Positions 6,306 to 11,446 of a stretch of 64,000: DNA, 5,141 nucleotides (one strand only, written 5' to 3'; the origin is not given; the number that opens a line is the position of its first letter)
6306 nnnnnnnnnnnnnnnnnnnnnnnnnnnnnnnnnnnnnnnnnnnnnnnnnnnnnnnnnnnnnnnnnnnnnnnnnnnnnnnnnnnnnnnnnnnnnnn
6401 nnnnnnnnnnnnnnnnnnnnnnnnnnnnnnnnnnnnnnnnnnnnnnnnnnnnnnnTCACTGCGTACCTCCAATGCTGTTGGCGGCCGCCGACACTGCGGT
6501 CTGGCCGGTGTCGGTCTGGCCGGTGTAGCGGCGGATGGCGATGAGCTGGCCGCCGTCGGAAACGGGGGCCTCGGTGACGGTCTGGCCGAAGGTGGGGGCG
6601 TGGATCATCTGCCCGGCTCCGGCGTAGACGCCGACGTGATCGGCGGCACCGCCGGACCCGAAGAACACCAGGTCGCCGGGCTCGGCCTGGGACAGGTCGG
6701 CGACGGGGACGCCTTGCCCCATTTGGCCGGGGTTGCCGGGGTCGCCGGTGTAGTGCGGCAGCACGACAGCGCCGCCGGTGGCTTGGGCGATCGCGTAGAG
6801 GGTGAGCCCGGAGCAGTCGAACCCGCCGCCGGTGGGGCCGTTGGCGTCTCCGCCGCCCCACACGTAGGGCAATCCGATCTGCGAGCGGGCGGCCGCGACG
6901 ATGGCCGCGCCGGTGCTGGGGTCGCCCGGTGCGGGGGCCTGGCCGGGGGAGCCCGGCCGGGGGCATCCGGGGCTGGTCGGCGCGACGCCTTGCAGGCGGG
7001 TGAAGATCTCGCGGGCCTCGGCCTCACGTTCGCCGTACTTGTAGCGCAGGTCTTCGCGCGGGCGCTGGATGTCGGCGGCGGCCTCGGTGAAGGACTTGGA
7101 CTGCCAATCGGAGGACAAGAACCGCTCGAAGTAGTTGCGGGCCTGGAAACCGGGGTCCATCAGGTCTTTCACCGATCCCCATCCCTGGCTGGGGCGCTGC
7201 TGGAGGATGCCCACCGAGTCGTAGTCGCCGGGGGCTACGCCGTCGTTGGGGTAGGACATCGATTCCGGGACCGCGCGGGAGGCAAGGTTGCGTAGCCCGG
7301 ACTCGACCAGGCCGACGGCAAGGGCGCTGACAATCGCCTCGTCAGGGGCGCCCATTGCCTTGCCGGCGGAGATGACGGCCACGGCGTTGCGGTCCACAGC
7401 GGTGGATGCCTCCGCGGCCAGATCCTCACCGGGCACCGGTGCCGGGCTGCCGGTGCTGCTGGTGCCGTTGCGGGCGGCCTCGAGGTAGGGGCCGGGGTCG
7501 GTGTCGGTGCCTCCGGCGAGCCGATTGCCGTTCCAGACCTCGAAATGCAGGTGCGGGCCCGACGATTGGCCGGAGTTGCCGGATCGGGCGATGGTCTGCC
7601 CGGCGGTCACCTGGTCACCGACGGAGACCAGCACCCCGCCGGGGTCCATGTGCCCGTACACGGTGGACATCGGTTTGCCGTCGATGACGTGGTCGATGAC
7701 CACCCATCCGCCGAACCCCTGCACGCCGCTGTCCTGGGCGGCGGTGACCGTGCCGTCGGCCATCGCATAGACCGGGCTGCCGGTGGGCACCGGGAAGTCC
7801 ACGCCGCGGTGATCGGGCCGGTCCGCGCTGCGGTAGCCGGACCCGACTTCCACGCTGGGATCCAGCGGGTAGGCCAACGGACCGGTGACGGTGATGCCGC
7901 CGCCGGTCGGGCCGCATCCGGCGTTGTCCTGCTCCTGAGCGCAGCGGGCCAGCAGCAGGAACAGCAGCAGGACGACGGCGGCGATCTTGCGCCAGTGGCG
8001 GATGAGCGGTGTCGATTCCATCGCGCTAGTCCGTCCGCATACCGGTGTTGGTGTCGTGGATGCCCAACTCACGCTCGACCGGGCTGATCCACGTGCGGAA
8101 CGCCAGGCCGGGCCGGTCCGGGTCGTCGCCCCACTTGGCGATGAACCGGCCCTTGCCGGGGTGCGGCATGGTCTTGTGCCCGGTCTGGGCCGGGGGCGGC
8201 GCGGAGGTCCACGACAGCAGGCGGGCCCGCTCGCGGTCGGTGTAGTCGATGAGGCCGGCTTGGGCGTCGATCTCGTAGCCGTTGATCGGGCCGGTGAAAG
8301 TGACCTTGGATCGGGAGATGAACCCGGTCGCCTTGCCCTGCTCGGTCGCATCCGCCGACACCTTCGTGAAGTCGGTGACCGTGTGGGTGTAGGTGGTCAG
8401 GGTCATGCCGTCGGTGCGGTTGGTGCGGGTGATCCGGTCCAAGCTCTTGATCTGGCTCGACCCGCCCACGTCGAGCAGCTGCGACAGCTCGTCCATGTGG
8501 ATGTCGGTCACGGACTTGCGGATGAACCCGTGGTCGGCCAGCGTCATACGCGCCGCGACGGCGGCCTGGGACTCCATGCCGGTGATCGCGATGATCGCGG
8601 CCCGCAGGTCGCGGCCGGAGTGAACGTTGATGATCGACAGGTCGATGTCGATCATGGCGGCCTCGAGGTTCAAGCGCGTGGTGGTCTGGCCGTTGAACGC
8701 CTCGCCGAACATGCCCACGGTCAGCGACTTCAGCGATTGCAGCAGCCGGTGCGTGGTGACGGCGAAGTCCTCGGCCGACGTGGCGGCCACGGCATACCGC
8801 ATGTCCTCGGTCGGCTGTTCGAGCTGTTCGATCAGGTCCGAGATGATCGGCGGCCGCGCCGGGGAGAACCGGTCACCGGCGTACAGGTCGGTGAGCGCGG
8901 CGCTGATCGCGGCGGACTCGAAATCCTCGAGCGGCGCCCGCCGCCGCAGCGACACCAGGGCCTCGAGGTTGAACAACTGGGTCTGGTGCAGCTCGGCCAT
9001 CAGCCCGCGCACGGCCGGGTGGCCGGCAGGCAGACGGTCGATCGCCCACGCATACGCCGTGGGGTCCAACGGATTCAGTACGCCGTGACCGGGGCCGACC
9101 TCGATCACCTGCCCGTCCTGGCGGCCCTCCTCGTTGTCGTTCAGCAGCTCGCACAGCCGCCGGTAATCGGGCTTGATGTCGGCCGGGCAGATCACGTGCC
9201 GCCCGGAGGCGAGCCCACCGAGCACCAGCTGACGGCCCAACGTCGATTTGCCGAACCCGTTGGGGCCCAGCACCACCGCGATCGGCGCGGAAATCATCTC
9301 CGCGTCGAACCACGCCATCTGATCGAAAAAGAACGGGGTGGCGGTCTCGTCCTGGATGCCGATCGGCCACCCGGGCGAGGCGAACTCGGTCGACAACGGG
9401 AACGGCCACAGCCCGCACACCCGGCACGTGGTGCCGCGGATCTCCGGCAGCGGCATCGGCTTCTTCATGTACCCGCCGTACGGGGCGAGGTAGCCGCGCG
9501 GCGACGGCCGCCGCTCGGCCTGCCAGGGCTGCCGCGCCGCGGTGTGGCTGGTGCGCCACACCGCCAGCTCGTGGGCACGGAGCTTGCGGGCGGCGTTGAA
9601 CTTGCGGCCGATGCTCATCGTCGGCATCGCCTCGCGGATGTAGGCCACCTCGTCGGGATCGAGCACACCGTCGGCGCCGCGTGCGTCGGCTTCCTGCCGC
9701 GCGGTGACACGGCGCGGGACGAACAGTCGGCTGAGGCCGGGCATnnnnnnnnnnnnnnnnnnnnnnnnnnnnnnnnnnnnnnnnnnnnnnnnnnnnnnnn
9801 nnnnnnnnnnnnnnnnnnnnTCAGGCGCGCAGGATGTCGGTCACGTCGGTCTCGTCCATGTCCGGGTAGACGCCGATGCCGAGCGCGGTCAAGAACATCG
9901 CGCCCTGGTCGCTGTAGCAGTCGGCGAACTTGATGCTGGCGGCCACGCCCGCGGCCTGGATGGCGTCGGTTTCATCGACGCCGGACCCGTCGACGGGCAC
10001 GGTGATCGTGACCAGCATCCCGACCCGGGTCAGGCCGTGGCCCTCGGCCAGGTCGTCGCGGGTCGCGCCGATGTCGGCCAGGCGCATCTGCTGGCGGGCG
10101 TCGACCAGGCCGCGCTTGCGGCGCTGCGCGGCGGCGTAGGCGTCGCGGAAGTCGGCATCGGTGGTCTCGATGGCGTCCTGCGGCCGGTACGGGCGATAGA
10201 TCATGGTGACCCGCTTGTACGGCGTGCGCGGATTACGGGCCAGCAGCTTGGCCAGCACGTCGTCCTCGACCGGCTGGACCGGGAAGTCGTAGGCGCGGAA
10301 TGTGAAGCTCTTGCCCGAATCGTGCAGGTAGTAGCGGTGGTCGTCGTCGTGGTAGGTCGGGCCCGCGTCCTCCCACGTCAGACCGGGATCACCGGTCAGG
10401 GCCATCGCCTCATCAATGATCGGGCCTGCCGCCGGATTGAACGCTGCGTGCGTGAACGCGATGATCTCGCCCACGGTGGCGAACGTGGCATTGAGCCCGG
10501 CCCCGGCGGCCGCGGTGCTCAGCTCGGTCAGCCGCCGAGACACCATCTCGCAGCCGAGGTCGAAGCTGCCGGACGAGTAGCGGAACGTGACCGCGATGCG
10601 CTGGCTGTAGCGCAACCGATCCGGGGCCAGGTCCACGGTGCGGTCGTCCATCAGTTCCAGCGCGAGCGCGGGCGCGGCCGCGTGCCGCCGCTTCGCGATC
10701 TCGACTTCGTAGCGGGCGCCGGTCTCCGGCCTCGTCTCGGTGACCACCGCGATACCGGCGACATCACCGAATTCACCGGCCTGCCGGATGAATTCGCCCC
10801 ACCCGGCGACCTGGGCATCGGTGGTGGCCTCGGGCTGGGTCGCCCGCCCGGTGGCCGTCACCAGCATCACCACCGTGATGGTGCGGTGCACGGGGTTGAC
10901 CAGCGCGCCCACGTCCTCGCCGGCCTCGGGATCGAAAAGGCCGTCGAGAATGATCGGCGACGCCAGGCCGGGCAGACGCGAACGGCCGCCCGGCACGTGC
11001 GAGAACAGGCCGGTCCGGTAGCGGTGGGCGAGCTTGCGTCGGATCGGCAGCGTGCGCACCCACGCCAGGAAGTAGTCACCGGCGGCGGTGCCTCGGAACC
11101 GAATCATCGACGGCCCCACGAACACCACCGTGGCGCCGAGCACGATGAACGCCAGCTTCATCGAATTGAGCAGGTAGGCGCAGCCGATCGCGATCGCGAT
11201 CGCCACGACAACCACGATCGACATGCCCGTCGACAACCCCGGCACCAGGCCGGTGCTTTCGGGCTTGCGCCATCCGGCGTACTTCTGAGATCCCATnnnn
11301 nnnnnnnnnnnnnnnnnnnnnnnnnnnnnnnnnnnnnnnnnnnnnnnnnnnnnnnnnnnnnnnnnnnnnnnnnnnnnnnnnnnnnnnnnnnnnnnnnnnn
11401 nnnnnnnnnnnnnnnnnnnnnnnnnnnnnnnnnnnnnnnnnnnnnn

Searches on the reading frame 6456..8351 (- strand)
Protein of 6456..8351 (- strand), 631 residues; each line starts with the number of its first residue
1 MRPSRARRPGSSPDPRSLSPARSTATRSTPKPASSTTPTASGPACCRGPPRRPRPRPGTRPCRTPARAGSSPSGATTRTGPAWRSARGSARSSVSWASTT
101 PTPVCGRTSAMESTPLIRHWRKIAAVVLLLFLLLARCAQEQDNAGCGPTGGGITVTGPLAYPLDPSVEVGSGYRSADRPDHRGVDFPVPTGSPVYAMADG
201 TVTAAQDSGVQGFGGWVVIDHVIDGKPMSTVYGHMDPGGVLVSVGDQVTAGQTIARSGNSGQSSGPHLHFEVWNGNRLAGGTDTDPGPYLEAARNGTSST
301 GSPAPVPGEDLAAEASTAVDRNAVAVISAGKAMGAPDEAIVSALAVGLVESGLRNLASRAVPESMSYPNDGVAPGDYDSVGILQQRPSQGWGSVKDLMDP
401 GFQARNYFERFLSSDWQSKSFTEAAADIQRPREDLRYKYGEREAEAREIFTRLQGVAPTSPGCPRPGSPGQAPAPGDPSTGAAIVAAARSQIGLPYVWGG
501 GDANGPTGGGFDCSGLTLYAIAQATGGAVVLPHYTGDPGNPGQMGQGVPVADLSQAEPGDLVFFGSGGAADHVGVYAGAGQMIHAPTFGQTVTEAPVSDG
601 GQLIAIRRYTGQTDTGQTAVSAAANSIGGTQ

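Call 48: search_protein_families(library=ncbifam, proteins=[window:6456-8351:-], max_evalue=0.01)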
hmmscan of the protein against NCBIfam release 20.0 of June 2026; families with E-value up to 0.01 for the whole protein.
window:6456-8351:- (631 aa): 21 families
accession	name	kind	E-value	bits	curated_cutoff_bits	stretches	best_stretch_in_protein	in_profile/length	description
NF046048.1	NlpC_P60_DIP1281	equivalog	5.5e-28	98.1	517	1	483-600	454-577/587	DIP1281 family NlpC/P60 protein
NF033741.1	NlpC_p60_RipA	exception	5.5e-24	85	625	1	484-603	331-448/457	NlpC/P60 family peptidoglycan endopeptidase RipA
NF038345.1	wall_hydro_RipC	exception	5.2e-22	78.7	425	1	466-609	235-362/362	peptidoglycan hydrolase RipC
NF008652.0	PRK11649.1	equivalog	1.8e-21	76.4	341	1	180-276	312-401/439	murein DD-endopeptidase MepM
NF033742.1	NlpC_p60_RipB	exception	6.7e-21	74.9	335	1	484-601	80-195/206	NlpC/P60 family peptidoglycan endopeptidase RipB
NF010495.0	PRK13914.1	equivalog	3e-17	62.8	647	1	479-589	364-460/481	invasion associated endopeptidase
NF052530.1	Heli_ShapePgp3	exception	5.6e-17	61.7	300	1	181-273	167-252/270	peptidoglycan metallopeptidase Pgp3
NF052336.1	PdgHdaseHSB100310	equivalog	1.8e-15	57.1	500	1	161-273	37-142/316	peptidoglycan hydrolase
NF053825.1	PdgNdpepShyA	equivalog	6.8e-15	54.7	700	1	181-274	296-382/425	peptidoglycan DD-endopeptidase ShyA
NF033743.1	NlpC_inact_RipD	exception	2.7e-14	53.1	215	2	510-594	92-166/181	NlpC/P60 family peptidoglycan-binding protein RipD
NF008644.1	PRK11637.1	equivalog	1.7e-13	50.4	270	1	149-273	254-371/385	murein hydrolase activator EnvC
NF004799.0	PRK06148.1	subfamily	3e-13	48.7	1128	1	175-277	435-542/1015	hypothetical protein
NF041208.1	celldiv_DipM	equivalog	3.2e-13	49.7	740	1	161-274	300-406/419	cell division endopeptidase DipM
NF053824.1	PdgNdpepShyC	equivalog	2e-11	43.4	700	1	180-272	295-380/429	peptidoglycan DD-endopeptidase ShyC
NF040883.1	amid_act_ActS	equivalog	2.4e-11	43.4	375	1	173-272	129-220/242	amidase activator ActS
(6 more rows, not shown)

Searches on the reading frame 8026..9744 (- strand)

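Call 19: search_protein_families(library=pfam, proteins=[window:8026-9744:-], max_evalue=0.01)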
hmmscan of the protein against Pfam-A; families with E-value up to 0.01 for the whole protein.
window:8026-9744:- (572 aa): 1 family
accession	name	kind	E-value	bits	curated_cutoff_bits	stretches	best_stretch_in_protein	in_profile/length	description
PF19044.6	P-loop_TraG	-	0.0047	16.1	25.8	1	148-202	24-77/413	TraG P-loop domain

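Call 48: search_protein_families(library=ncbifam, proteins=[window:8026-9744:-], max_evalue=0.01)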
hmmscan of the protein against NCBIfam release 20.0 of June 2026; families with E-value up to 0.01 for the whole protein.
window:8026-9744:- (572 aa): 3 families
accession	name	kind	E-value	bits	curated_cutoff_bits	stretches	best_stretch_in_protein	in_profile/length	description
NF045975.1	VirB4_plasma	equivalog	2.7e-12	45.2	590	1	113-462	478-810/894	Mbov_0397 family ICE element conjugal transfer ATPase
TIGR02746.1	TraC-F-type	equivalog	5.8e-08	31.1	567.05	1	157-463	434-692/800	type IV secretion system protein TraC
TIGR04520.1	ECF_ATPase_1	equivalog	0.0051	16.3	315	0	156-173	31-48/269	energy-coupling factor transporter ATPase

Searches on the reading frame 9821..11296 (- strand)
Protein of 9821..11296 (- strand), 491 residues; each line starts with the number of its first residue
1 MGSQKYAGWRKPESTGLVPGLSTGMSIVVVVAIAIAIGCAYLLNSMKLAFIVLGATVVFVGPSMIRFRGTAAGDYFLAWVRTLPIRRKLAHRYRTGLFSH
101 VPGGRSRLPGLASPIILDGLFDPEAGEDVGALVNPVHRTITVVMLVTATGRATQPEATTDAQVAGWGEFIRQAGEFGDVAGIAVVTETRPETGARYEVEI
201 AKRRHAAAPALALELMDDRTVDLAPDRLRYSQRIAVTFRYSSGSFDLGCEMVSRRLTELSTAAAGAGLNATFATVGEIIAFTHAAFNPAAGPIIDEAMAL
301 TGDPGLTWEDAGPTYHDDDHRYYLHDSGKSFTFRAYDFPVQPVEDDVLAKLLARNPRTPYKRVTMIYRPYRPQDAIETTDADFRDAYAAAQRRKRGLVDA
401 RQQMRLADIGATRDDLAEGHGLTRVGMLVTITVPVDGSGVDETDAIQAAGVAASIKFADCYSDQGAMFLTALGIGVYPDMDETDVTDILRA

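Call 19: search_protein_families(library=pfam, proteins=[window:9821-11296:-], max_evalue=0.01)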
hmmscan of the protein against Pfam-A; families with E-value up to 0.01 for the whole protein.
window:9821-11296:- (491 aa): 0 families

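Call 48: search_protein_families(library=ncbifam, proteins=[window:9821-11296:-], max_evalue=0.01)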
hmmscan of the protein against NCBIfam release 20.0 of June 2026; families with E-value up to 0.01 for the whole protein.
window:9821-11296:- (491 aa): 1 family
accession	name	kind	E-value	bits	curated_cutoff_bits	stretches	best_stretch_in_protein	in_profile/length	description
NF042935.1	SCO6880_fam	subfamily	1.9e-102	343.6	60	1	5-476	2-477/477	SCO6880 family protein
